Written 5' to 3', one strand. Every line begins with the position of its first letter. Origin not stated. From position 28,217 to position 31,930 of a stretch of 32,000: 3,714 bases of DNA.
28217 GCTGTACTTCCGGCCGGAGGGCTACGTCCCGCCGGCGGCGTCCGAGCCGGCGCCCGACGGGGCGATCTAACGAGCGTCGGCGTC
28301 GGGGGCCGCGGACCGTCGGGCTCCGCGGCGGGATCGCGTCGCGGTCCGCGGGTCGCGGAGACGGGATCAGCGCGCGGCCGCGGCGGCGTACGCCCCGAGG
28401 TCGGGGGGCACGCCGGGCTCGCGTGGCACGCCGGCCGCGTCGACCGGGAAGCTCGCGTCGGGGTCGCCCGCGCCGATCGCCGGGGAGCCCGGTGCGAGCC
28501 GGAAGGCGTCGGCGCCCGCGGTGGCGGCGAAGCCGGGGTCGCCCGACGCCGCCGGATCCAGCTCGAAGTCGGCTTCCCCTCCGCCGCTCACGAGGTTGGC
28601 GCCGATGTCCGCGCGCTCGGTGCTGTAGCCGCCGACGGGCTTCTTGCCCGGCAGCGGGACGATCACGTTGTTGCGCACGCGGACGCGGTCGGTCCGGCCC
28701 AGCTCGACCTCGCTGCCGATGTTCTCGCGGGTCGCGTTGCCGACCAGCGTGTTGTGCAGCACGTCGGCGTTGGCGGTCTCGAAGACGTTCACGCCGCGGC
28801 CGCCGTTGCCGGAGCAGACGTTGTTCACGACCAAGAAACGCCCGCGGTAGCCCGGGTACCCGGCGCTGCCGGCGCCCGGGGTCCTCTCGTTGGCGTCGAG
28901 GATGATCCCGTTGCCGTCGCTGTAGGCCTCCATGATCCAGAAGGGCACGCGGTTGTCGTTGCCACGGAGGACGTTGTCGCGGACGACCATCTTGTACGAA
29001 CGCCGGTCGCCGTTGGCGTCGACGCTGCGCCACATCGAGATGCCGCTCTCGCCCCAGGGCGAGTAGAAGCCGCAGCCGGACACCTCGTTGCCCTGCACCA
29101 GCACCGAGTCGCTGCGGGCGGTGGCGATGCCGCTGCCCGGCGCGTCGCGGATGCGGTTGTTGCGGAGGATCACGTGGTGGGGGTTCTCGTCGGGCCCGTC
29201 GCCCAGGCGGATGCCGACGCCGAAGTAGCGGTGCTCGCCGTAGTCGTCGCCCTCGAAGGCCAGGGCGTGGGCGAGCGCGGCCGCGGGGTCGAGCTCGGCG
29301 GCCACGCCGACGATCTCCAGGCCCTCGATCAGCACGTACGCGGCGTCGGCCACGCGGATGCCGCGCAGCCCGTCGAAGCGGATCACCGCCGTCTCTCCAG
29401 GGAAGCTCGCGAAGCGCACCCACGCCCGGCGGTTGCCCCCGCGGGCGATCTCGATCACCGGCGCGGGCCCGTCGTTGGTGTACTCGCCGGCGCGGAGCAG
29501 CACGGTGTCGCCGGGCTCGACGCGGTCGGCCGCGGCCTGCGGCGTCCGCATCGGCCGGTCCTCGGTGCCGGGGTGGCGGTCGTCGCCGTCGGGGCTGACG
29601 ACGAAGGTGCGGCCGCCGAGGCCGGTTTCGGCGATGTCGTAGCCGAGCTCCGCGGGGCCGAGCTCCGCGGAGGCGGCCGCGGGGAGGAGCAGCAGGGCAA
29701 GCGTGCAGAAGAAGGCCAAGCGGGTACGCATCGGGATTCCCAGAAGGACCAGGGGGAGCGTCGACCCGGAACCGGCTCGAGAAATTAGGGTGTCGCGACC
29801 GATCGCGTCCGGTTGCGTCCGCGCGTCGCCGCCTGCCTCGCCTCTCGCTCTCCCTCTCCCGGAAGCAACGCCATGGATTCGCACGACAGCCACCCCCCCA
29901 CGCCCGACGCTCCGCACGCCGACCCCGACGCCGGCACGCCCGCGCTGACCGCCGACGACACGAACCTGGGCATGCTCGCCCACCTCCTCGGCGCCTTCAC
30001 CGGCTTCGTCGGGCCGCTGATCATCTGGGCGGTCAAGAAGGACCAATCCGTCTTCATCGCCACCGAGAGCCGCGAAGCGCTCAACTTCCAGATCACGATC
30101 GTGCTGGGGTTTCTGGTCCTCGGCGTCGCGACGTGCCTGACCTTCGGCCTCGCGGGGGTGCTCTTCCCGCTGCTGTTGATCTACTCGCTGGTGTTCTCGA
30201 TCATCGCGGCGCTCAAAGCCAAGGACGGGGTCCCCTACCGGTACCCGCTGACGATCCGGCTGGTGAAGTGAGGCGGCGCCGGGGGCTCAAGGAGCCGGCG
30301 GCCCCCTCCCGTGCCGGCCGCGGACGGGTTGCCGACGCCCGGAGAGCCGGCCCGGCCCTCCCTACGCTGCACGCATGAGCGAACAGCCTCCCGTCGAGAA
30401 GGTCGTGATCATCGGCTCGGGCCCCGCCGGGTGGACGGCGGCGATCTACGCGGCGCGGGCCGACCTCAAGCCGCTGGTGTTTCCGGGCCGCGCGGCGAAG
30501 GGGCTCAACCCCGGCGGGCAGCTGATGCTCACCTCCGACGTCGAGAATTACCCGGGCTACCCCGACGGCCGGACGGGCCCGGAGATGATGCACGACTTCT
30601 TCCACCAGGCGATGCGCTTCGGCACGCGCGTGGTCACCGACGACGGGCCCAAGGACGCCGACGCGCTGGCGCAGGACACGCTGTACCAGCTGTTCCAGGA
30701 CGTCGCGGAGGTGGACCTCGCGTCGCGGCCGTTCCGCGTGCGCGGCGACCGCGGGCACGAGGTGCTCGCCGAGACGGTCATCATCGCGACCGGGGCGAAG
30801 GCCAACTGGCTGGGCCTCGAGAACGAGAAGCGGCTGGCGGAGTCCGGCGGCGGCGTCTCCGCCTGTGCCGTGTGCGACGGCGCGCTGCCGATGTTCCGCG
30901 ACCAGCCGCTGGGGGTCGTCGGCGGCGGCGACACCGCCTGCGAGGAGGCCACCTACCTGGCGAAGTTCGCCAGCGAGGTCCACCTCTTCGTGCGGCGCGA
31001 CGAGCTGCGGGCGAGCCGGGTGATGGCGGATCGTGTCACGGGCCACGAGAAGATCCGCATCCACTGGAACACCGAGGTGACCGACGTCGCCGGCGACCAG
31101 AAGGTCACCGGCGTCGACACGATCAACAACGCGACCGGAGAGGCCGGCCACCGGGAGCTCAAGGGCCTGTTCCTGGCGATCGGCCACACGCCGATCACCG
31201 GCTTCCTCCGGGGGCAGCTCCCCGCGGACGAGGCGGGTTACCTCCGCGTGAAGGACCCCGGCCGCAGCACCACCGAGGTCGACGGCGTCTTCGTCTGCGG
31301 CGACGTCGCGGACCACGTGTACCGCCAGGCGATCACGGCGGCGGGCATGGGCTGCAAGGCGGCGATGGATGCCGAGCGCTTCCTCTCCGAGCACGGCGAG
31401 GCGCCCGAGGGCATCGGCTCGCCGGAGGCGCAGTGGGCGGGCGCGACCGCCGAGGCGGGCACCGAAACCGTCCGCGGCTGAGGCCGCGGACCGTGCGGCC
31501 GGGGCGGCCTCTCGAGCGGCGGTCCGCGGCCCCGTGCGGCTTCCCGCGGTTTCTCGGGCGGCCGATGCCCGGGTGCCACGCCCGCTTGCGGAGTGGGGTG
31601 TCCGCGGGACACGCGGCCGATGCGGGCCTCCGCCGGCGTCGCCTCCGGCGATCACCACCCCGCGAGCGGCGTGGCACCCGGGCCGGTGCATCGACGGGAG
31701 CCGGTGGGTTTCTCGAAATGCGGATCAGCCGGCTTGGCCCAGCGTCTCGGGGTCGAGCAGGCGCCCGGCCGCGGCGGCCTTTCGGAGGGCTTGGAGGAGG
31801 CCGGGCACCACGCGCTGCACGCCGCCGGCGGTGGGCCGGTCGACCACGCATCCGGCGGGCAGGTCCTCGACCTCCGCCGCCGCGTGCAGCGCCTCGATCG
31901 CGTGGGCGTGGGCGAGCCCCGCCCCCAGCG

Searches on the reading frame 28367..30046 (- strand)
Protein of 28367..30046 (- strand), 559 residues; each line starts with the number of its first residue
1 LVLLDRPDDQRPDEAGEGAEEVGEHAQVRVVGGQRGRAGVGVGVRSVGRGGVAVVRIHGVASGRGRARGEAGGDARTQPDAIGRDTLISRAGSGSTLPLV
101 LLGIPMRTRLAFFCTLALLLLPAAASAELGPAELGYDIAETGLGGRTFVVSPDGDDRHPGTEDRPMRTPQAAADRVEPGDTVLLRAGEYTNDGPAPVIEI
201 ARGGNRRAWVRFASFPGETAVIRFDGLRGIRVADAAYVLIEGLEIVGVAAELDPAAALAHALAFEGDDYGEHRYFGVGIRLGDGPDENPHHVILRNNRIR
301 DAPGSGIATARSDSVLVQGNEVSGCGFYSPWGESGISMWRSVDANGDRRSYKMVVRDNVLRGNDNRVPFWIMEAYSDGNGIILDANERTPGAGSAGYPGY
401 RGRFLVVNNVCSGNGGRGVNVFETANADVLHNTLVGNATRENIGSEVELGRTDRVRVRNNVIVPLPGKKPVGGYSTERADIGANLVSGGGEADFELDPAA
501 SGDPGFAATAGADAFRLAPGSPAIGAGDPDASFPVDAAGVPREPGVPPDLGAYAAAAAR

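Call 9: search_protein_families(library=pfam, proteins=[window:28367-30046:-])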
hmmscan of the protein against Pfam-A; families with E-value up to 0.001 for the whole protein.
window:28367-30046:- (559 aa): 3 families
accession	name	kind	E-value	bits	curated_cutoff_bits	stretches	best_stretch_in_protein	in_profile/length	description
PF13229.12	Beta_helix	-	2e-09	37.7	25.9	1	290-382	55-119/158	Right handed beta helix region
PF07602.17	DUF1565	-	1.8e-07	31.2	20.3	0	406-464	136-197/257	Protein of unknown function (DUF1565)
PF05048.19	NosD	-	5.4e-05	23.2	23.6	0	290-324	91-126/212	Periplasmic copper-binding protein (NosD)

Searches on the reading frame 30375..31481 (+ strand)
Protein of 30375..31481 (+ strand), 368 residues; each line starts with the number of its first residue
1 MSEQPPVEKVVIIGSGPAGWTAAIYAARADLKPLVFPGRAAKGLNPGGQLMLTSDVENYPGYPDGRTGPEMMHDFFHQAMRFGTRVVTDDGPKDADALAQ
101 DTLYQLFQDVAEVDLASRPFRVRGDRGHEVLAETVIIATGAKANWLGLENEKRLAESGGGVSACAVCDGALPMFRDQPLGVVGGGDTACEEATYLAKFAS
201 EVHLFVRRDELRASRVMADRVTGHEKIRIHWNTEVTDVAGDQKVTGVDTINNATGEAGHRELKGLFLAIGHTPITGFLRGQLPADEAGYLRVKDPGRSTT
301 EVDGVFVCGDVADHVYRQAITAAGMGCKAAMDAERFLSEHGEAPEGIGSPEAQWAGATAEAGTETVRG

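Call 9: search_protein_families(library=pfam, proteins=[window:30375-31481:+])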
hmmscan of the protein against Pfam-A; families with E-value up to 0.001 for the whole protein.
window:30375-31481:+ (368 aa): 7 families
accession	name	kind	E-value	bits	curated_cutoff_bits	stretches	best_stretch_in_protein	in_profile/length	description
PF07992.20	Pyr_redox_2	-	8.3e-46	157.2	26.1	1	9-326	2-291/291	Pyridine nucleotide-disulphide oxidoreductase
PF00070.33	Pyr_redox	-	1.2e-17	64.6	22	1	180-248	3-78/82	Pyridine nucleotide-disulphide oxidoreductase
PF13738.12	Pyr_redox_3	-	2.9e-17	63.3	30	1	105-309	99-305/305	Pyridine nucleotide-disulphide oxidoreductase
PF01134.28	GIDA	-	6.3e-06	25.9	22.1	0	9-35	1-27/391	Glucose inhibited division protein A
PF12831.13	FAD_oxidored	-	7.6e-05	22.6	27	0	10-32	2-24/416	FAD dependent oxidoreductase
PF03486.20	HI0933_like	-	0.00022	21.2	50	0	9-37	2-30/244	HI0933-like protein Rossmann domain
PF13450.12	NAD_binding_8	-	0.00044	20.9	21.9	0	12-36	1-25/68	NAD(P)-binding Rossmann-like domain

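Call 27: find_encoding_contigs(protein=window:30375-31481:+, flank=10000, max_places=2)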
Protein window:30375-31481:+ (368 aa): 3 contigs read that carry it; 2 places shown.
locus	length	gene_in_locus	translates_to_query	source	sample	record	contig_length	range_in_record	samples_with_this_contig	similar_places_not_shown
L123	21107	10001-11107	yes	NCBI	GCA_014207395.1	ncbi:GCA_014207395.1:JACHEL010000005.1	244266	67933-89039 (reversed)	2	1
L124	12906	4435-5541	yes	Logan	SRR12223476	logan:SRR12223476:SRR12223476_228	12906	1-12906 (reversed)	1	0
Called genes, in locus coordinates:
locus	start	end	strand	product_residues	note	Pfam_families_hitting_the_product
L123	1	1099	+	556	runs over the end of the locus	-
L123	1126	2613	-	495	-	PF01594:AI-2E_transport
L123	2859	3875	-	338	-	PF13469:Sulfotransfer_3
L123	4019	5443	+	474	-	PF14821:Thr_synth_N, PF00291:PALP, PF24857:THR4_C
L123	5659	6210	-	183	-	PF03928:HbpS-like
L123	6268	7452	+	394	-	PF04055:Radical_SAM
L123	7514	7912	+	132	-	-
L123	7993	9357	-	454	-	PF22842:Pel9A-like_beta_helix, PF07602:DUF1565 (faint), PF13229:Beta_helix (faint)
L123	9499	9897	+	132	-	PF09685:MamF_MmsF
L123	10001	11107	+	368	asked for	PF01134:GIDA (faint), PF07992:Pyr_redox_2, PF13738:Pyr_redox_3, PF00070:Pyr_redox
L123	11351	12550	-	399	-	PF01408:GFO_IDH_MocA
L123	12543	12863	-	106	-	PF05336:rhaM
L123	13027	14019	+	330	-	-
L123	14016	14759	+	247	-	-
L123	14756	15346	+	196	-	PF00293:NUDIX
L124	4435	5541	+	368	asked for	PF01134:GIDA (faint), PF07992:Pyr_redox_2, PF13738:Pyr_redox_3, PF00070:Pyr_redox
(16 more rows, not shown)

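Call 53: find_homologous_proteins(query=window:30375-31481:+, max_evalue=1e-60)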
Query window:30375-31481:+ (368 aa): 7995 proteins with E <= 1e-60 among 8000 candidates; the best 120 are listed.
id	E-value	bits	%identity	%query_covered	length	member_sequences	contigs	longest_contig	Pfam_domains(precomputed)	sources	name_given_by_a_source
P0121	1.8e-246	835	100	100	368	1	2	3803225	PF07992.21,PF00070.34,PF13738.13,PF01134.29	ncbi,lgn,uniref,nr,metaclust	ncbi:NAD(P)/FAD-dependent oxidoreductase [Phycisphaera mikurensis]|uniref:Thioredoxin reductase n=1 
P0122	3.4e-220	749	89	100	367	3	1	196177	PF01266.31,PF07992.21,PF00070.34,PF13738.13,PF01134.29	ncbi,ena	-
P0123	3.7e-207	706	85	99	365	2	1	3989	PF07992.21,PF00070.34,PF13738.13,PF12831.14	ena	-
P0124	4.4e-196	669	82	95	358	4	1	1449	PF07992.21,PF00070.34,PF13738.13,PF12831.14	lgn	-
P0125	8.7e-173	593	72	97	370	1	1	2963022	PF00890.31,PF07992.21,PF00070.34,PF13738.13,PF12831.14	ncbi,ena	-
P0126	6.7e-170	583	74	96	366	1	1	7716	PF07992.21,PF00070.34,PF13738.13,PF01134.29,PF12831.14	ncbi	ncbi:MAG: FAD-dependent oxidoreductase [Planctomycetota bacterium]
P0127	1.3e-169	582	76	91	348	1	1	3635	PF07992.21,PF00070.34,PF13738.13,PF03486.21,PF12831.14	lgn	-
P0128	1.4e-169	582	73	96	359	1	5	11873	PF00890.31,PF07992.21,PF00070.34,PF13738.13,PF03486.21,PF12831.14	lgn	-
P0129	3.4e-169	581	72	97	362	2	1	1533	PF07992.21,PF00070.34,PF13738.13,PF03486.21,PF01134.29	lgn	-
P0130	9.2e-169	579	76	91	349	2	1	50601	PF07992.21,PF00070.34,PF13738.13,PF03486.21,PF12831.14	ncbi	ncbi:MAG: thioredoxin-disulfide reductase [Planctomycetota bacterium]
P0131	4.1e-168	577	73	95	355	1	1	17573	PF00890.31,PF07992.21,PF00070.34,PF13738.13,PF12831.14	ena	-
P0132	5.3e-167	574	73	95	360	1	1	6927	PF07992.21,PF00070.34,PF13738.13,PF03486.21,PF01134.29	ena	-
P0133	6.4e-166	570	73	95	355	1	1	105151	PF07992.21,PF00070.34,PF13738.13,PF12831.14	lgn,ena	-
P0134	1.3e-165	569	74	91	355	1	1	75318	PF01266.31,PF00890.31,PF07992.21,PF00070.34,PF13738.13,PF03486.21,PF01134.29,PF12831.14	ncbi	-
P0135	1.5e-165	569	74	91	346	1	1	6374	PF07992.21,PF00070.34,PF13738.13,PF12831.14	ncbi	ncbi:MAG: FAD-dependent oxidoreductase [Planctomycetota bacterium]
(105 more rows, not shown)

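Call 54: find_encoding_contigs(protein=P0122, flank=10000, max_places=3)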
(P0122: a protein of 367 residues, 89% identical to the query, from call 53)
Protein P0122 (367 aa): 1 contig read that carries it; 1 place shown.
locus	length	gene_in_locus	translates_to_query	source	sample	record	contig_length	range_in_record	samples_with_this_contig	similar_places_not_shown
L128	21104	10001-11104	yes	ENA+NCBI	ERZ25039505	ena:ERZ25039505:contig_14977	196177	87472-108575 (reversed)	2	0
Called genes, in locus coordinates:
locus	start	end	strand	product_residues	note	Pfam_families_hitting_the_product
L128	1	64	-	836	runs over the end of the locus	PF00311:PEPcase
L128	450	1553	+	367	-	-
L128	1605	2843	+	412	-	PF07238:PilZ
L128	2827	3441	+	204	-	PF00501:AMP-binding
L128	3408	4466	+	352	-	PF00501:AMP-binding, PF13193:AMP-binding_C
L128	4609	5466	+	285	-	PF07596:SBP_bac_10 (weak)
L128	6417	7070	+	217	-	-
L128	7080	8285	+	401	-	PF02073:Peptidase_M29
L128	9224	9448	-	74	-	-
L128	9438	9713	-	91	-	PF04365:BrnT_toxin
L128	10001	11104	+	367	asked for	PF01134:GIDA (faint), PF01266:DAO (faint), PF07992:Pyr_redox_2, PF13738:Pyr_redox_3, PF00070:Pyr_redox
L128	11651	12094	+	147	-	-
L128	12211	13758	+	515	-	PF13701:DDE_Tnp_1_4, PF01609:DDE_Tnp_1 (weak)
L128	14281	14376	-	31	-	-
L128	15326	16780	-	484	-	PF07728:AAA_5 (faint)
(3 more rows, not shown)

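Call 55: find_encoding_contigs(protein=P0123, flank=10000, max_places=3)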
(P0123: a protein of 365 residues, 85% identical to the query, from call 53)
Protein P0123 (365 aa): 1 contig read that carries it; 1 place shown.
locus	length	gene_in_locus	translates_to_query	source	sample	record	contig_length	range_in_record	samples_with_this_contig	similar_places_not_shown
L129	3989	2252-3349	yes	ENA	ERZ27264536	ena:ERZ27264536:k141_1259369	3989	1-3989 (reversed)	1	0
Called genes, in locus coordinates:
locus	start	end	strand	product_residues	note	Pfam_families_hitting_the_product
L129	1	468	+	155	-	?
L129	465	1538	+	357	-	PF02350:Epimerase_2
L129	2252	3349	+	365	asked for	PF07992:Pyr_redox_2, PF12831:FAD_oxidored (faint), PF13738:Pyr_redox_3, PF00070:Pyr_redox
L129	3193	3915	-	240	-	-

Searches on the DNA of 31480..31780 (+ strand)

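Call 25: search_dna_similar(query=window:31541-31725:+, collection=plasmids, mode=distant, max_evalue=0.001, max_rows=30)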
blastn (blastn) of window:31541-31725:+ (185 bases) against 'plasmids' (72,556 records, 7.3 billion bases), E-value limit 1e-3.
No match.

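Call 52: search_rna_families(source=window, start=31480, end=31780, threshold=evalue, max_evalue=1)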
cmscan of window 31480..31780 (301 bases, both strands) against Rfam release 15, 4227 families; matches with E-value up to 1: 0.
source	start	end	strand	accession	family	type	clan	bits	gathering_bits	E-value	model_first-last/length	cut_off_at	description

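Call 70: search_dna_similar(query=window:31550-31720:+, collection=phages, mode=distant, max_evalue=0.01, max_rows=10)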
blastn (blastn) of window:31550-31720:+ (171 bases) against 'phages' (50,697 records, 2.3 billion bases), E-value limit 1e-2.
No match.
